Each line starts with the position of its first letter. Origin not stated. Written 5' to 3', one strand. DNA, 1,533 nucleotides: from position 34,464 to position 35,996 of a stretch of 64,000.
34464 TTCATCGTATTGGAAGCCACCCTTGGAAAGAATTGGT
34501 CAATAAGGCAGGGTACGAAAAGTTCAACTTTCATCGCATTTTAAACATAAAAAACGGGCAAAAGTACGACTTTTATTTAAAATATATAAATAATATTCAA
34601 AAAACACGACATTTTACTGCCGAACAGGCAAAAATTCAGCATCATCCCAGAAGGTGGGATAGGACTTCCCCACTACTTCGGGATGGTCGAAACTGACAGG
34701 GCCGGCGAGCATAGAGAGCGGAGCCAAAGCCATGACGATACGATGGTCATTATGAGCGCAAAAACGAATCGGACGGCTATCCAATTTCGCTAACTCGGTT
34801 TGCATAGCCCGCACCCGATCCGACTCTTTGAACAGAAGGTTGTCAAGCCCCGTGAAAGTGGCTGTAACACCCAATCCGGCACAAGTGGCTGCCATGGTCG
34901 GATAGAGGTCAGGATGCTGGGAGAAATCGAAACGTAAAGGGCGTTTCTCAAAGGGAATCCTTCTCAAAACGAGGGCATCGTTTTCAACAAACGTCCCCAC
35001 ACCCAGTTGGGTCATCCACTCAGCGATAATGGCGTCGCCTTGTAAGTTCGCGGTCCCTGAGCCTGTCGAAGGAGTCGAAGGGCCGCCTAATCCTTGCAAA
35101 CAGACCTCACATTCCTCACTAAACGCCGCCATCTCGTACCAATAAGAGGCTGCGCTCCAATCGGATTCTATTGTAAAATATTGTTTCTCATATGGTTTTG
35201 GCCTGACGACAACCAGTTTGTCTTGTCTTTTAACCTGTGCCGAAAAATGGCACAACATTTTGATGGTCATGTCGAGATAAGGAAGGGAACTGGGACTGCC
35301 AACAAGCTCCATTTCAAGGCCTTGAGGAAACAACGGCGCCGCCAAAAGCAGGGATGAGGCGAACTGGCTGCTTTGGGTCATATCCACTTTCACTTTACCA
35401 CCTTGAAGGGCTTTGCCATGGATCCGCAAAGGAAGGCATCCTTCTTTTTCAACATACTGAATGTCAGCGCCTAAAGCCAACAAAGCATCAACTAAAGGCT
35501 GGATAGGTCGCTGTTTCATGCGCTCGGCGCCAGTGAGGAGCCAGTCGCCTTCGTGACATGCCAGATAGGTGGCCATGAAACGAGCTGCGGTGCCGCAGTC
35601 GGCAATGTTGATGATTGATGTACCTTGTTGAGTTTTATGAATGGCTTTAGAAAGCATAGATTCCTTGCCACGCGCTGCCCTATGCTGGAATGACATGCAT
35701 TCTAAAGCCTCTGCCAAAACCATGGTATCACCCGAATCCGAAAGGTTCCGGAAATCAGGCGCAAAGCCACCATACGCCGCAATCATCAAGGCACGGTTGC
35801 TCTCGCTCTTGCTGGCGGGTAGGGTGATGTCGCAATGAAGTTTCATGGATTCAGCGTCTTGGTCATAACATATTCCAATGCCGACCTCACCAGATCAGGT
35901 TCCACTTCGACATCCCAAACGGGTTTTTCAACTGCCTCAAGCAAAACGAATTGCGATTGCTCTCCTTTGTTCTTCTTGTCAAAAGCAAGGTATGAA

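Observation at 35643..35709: A 67-nt palindromic repeat element is translated in frame inside aroA (EPSP synthase)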

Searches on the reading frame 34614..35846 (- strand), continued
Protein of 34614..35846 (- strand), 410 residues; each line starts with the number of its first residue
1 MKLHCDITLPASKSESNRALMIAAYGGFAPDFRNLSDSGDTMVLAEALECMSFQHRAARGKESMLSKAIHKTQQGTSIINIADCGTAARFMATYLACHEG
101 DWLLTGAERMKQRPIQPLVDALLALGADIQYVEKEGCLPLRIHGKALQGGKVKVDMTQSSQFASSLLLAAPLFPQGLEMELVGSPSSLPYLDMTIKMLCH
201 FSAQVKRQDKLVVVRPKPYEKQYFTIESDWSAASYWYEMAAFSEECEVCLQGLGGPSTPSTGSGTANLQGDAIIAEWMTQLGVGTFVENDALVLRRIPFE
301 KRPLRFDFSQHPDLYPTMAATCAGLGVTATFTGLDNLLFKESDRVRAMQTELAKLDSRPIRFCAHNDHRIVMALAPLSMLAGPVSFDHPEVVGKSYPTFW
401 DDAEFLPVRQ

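Call 74: find_encoding_contigs(protein=P0100, flank=3000, max_places=1)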
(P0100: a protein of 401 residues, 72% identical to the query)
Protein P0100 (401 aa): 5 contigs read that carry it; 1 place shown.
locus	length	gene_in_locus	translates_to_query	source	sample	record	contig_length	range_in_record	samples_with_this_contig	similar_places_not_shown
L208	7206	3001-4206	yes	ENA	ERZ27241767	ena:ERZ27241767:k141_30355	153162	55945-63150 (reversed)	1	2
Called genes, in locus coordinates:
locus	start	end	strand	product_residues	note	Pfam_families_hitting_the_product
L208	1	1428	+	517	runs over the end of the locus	PF00072:Response_reg, PF08665:PglZ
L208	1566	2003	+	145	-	PF02367:TsaE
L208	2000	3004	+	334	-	PF13685:Fe-ADH_2 (weak), PF01761:DHQ_synthase, PF24621:DHQS_C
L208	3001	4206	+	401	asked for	PF00275:EPSP_synthase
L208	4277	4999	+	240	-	PF02754:CCG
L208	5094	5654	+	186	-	PF25084:LbH_EIF2B, PF14602:Hexapep_2 (faint), PF00132:Hexapep, PF25087:GMPPB_C, PF00132:Hexapep (weak)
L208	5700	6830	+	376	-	PF00155:Aminotran_1_2, PF01041:DegT_DnrJ_EryC1, PF01212:Beta_elim_lyase (weak)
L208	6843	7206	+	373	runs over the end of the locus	PF02397:Bac_transf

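Call 79: list_cluster_members(proteins=[P0033, P0013, P0022, P0030, P0043, P0079, P0029, P0018, P0114, P0116])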
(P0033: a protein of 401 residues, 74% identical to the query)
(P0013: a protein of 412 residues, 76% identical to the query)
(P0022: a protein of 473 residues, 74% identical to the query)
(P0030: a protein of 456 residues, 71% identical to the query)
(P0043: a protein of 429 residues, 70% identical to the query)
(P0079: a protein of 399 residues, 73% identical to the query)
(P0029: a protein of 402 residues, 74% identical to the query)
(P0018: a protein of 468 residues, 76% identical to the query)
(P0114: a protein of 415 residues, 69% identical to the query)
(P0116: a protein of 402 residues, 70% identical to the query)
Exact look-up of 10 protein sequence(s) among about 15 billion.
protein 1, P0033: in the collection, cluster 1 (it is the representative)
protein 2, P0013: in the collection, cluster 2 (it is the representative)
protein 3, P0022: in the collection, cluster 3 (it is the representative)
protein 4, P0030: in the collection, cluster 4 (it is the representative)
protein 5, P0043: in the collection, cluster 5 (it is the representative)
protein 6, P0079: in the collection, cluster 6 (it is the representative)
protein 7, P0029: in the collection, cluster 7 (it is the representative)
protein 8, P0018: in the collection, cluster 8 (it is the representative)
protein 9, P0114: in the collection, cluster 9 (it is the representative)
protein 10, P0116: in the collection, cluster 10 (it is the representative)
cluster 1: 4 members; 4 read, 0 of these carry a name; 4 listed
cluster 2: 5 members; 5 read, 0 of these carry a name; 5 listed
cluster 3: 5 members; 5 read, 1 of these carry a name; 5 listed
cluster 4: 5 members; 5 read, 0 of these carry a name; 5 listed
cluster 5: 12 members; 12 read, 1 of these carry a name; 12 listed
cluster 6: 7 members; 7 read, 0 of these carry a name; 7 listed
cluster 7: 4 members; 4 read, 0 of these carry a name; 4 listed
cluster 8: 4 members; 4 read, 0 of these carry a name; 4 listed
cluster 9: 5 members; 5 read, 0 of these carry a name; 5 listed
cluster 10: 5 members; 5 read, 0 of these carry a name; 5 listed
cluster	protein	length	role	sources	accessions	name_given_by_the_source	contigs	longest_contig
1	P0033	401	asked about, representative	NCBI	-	-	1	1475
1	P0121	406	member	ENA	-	-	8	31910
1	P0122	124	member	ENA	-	-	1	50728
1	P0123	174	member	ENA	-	-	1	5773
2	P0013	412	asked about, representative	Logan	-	-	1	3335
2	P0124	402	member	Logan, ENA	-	-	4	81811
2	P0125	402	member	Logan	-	-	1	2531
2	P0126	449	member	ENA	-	-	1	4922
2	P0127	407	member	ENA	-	-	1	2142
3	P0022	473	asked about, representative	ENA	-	-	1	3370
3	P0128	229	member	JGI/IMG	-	3-phosphoshikimate 1-carboxyvinyltransferase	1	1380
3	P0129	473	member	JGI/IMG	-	-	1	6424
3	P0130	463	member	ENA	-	-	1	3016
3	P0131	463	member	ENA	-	-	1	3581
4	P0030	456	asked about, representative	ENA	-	-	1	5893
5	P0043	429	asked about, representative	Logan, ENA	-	-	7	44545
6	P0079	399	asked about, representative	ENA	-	-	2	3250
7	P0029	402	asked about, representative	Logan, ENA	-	-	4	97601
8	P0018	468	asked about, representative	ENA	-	-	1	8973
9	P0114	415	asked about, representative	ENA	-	-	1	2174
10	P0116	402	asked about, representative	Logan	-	-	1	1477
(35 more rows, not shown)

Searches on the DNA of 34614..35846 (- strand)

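Call 29: search_with_rna_model(model_id=R1, sources=[L001, L002, L003, L004, L005, L006, L007, L008, L009, L010, L011, L012, L013, L014, L015, L016, L017, L018, L019, L020, L021, L022, L023, L024, L025, L026, L027, L028, L029, L030, L031, L032, L033, L034, L035, L036, L037, L038, L039, L040, L041, L042, L043, L044, L045, L046, L047, L048, L049, L050, L051, L052, L053, L054, L055, L056, L057, L058, L059, L060, L061, L062, L063, L064, L065, L066, L067, L068, L069, L070, L071, L072, L073, L074, L075, L076, L077, L078, L079, L080], max_evalue=0.001)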
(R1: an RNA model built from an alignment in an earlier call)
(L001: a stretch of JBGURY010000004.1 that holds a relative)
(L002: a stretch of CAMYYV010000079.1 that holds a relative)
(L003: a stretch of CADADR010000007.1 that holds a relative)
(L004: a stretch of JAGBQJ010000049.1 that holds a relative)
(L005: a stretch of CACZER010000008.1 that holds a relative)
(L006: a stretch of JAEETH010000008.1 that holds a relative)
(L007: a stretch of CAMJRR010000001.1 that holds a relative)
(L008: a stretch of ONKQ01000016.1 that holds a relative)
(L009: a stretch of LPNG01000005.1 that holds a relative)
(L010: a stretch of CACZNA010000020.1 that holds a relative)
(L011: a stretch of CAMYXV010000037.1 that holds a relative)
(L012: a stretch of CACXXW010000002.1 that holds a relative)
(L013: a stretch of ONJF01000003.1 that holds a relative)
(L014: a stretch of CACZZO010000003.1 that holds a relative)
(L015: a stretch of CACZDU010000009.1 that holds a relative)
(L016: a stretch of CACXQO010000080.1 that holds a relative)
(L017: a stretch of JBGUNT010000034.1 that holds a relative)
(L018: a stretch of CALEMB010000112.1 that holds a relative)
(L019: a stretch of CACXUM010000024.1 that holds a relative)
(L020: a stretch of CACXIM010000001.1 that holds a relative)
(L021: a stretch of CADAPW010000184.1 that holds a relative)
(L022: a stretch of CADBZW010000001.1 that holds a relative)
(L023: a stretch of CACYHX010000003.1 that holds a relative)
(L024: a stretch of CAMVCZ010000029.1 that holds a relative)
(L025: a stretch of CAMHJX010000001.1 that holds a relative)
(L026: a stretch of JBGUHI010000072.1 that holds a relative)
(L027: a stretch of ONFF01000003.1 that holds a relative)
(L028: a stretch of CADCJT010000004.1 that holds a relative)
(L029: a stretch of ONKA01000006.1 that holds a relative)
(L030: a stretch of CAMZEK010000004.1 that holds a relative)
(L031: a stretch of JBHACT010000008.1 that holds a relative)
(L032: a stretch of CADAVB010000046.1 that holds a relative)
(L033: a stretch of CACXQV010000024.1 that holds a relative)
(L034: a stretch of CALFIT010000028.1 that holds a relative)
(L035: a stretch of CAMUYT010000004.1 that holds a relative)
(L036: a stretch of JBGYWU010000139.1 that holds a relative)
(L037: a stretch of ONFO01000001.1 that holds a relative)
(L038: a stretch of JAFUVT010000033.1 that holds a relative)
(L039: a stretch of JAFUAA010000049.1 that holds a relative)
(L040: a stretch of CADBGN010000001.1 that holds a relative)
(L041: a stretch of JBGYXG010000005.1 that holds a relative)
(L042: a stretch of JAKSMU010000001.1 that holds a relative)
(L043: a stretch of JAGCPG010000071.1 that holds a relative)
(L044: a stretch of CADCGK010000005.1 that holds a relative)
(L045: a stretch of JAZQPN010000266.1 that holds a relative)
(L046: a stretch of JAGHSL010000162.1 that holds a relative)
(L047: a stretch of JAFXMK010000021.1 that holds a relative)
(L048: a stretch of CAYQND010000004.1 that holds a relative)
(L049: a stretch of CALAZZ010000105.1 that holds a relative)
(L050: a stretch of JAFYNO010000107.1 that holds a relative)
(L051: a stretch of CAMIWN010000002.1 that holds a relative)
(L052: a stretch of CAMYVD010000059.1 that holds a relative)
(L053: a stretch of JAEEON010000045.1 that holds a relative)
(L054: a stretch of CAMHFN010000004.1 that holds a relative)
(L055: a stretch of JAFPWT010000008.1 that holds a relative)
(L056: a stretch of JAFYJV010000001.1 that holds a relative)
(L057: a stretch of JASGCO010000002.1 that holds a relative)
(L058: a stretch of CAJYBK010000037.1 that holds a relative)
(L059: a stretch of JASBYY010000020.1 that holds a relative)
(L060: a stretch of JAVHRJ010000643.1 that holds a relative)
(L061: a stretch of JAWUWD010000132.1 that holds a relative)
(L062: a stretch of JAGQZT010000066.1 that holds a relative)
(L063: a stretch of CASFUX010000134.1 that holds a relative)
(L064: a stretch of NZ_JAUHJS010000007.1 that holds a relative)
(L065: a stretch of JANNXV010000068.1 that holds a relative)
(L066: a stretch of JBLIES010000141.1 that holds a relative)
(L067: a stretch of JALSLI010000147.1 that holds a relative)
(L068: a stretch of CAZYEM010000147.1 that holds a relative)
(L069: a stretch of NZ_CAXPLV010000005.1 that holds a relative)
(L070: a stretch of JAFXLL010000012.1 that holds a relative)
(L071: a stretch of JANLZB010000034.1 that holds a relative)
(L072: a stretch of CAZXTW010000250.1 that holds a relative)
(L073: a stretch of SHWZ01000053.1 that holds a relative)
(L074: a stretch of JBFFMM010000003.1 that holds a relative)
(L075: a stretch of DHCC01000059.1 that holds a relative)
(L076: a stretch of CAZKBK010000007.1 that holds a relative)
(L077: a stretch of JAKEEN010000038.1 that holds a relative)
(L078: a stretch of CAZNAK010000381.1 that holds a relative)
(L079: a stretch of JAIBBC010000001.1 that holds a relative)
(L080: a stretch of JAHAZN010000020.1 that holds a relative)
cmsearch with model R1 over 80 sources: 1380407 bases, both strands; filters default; matches with E-value up to 0.001: 86.
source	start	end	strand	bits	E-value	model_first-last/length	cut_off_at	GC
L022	8971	9039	-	83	1.1e-20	1-69/69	no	0.55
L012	8765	8833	+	82.4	1.7e-20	1-69/69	no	0.51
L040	10122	10190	-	82.3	1.8e-20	1-69/69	no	0.48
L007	8968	9036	-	82.1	2.1e-20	1-69/69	no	0.54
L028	8912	8980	-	82.1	2.1e-20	1-69/69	no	0.54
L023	8792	8860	-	81.5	3.2e-20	1-69/69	no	0.49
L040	8831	8899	-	81.4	3.5e-20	1-69/69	no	0.52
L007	6572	6640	-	81.2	4e-20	1-69/69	no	0.49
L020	8768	8836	+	80.9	4.7e-20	1-69/69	no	0.52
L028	8849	8917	+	80.9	4.7e-20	1-69/69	no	0.52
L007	8905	8973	+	80.7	5.6e-20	1-69/69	no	0.54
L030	6565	6633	-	80.4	6.5e-20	1-69/69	no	0.51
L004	8968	9036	-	80.1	8.4e-20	1-69/69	no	0.52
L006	10137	10205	+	79.8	9.9e-20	1-69/69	no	0.45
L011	6408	6476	-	79.3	1.4e-19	1-69/69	no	0.49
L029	8768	8836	+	79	1.7e-19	1-69/69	no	0.51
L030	8968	9036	-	78.7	2.1e-19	1-69/69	no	0.52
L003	10146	10214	+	78.5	2.4e-19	1-69/69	no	0.43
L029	6317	6385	-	78.5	2.5e-19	1-69/69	no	0.49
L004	8905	8973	+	78.1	3.3e-19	1-69/69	no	0.55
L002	4626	4694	+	78.1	3.3e-19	1-69/69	no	0.51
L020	8831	8899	-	77.9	3.8e-19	1-69/69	no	0.52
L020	10122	10190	+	77.4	5.3e-19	1-69/69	no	0.46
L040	8768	8836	+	77.2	6e-19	1-69/69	no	0.52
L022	8908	8976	+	76.7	8.5e-19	1-69/69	no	0.51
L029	8831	8899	-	76.4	1.1e-18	1-69/69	no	0.51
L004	10146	10214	+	74.9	2.9e-18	1-69/69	no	0.48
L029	10131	10199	+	74.5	3.7e-18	1-69/69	no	0.45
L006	8971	9039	-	74.5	3.8e-18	1-69/69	no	0.48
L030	8905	8973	+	74.4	4.1e-18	1-69/69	no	0.52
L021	1885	1953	-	73.6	7.1e-18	1-69/69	no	0.52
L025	10146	10214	-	73.2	9.5e-18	1-69/69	no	0.52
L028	10131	10199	+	73.1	1e-17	1-69/69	no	0.46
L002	4689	4757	-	73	1.1e-17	1-69/69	no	0.49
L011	6323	6391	+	71.8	2.4e-17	1-69/69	no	0.48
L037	10146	10214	+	71.5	3e-17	1-69/69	no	0.49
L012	10131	10199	+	70.5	5.8e-17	1-69/69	no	0.45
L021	1822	1890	+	70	8.5e-17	1-69/69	no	0.52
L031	8797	8865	-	69.7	1e-16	1-69/69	no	0.52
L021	3063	3131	+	69.3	1.3e-16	1-69/69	no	0.48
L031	8734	8802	+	69.1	1.6e-16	1-69/69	no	0.59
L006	8908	8976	+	68.8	1.9e-16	1-69/69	no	0.48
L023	8729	8797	+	68.4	2.4e-16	1-69/69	no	0.54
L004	6542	6611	-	67.9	3.6e-16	1-69/69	no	0.51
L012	8828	8896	-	67.6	4.2e-16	1-69/69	no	0.52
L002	5992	6060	-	67.1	6.1e-16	1-69/69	no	0.51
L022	6035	6103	+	67.1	6.2e-16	1-69/69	no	0.52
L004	8330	8398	-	65.6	1.7e-15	1-69/69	no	0.49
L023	5858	5926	+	65.5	1.8e-15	1-69/69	no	0.55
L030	6480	6548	+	64.8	3e-15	1-69/69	no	0.51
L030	6319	6387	+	64.3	4.1e-15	1-69/69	no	0.54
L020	6400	6468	+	62.8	1.2e-14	1-69/69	no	0.59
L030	10146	10214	-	62.7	1.2e-14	1-69/69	no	0.46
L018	3376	3444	-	61.1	3.8e-14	1-69/69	no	0.49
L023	5646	5714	+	60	7.9e-14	1-69/69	no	0.52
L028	6509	6578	+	56.7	7.9e-13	1-69/69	no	0.5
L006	6431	6499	+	56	1.2e-12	1-69/69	no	0.58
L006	6523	6594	-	55.5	1.7e-12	1-69/69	no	0.57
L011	10146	10214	-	55.2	2.1e-12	1-69/69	no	0.49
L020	6279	6350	-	54.8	2.8e-12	1-69/69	no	0.57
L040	6328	6399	-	54.8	2.8e-12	1-69/69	no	0.57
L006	6616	6684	+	54.6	3.2e-12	1-69/69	no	0.54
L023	5737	5808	-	54.5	3.4e-12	1-69/69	no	0.58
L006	6338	6409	-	54.4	3.7e-12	1-69/69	no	0.57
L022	5942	6013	-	54.4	3.7e-12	1-69/69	no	0.56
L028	6416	6487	-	53.9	5.2e-12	1-69/69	no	0.58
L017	10128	10178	+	52.3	1.5e-11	1-69/69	no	0.37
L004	6632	6700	+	51.5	2.7e-11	1-69/69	no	0.57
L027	10131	10199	+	51.2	3.3e-11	1-69/69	no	0.42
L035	1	54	-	50.9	4.2e-11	1-54/69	3'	0.56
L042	15344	15409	-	47.6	3.9e-10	1-69/69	no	0.48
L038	10231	10296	-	46.2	1.1e-09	1-69/69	no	0.53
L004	5197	5250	-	45.5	1.6e-09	9-61/69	no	0.59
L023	5553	5624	-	44.6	3.1e-09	1-69/69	no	0.6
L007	10146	10214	+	43.1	8.8e-09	1-69/69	no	0.57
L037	10260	10352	+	40.8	4.2e-08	1-69/69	no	0.48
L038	4547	4590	-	40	7.4e-08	9-61/69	no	0.59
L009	10170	10234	+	38.7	1.8e-07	1-69/69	no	0.38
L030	6243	6310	-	38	2.8e-07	1-69/69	no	0.46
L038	10155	10220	+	37.3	4.6e-07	1-69/69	no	0.44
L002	814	879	-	37.1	5.1e-07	1-69/69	no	0.47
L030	6404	6472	-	36.8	6.5e-07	1-69/69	no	0.51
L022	10137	10202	+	33.8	5.2e-06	1-69/69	no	0.52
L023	10119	10184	+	33.8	5.2e-06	1-69/69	no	0.52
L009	10145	10260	-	31.2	2.9e-05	1-69/69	no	0.41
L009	10807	10871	-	29.6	8.9e-05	1-69/69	no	0.58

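Call 66: search_with_rna_model(model_id=R1, sources=[L204, L205, L206, L201, L202, L203], max_evalue=0.01)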
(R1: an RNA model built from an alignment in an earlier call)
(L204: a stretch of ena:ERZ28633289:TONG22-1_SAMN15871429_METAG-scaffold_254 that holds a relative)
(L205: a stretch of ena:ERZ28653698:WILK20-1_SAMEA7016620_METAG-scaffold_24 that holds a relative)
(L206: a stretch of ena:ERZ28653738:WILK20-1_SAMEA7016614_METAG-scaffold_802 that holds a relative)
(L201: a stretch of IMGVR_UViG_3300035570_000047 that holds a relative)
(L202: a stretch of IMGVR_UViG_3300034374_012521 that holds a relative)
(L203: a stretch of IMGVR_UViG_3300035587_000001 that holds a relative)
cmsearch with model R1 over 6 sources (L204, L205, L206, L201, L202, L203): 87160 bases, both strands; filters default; matches with E-value up to 0.01: 7.
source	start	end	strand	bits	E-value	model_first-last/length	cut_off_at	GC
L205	10137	10205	-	79.9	6.1e-21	1-69/69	no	0.49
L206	10137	10205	-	79.9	6.1e-21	1-69/69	no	0.49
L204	10263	10331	-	79.3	9.2e-21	1-69/69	no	0.48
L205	6769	6838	-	64.9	1.8e-16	1-69/69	no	0.43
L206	6769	6838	-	64.9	1.8e-16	1-69/69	no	0.43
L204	4814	4865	-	47.4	2.9e-11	10-60/69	no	0.6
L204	10263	10331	+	25.2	0.00012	1-69/69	no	0.48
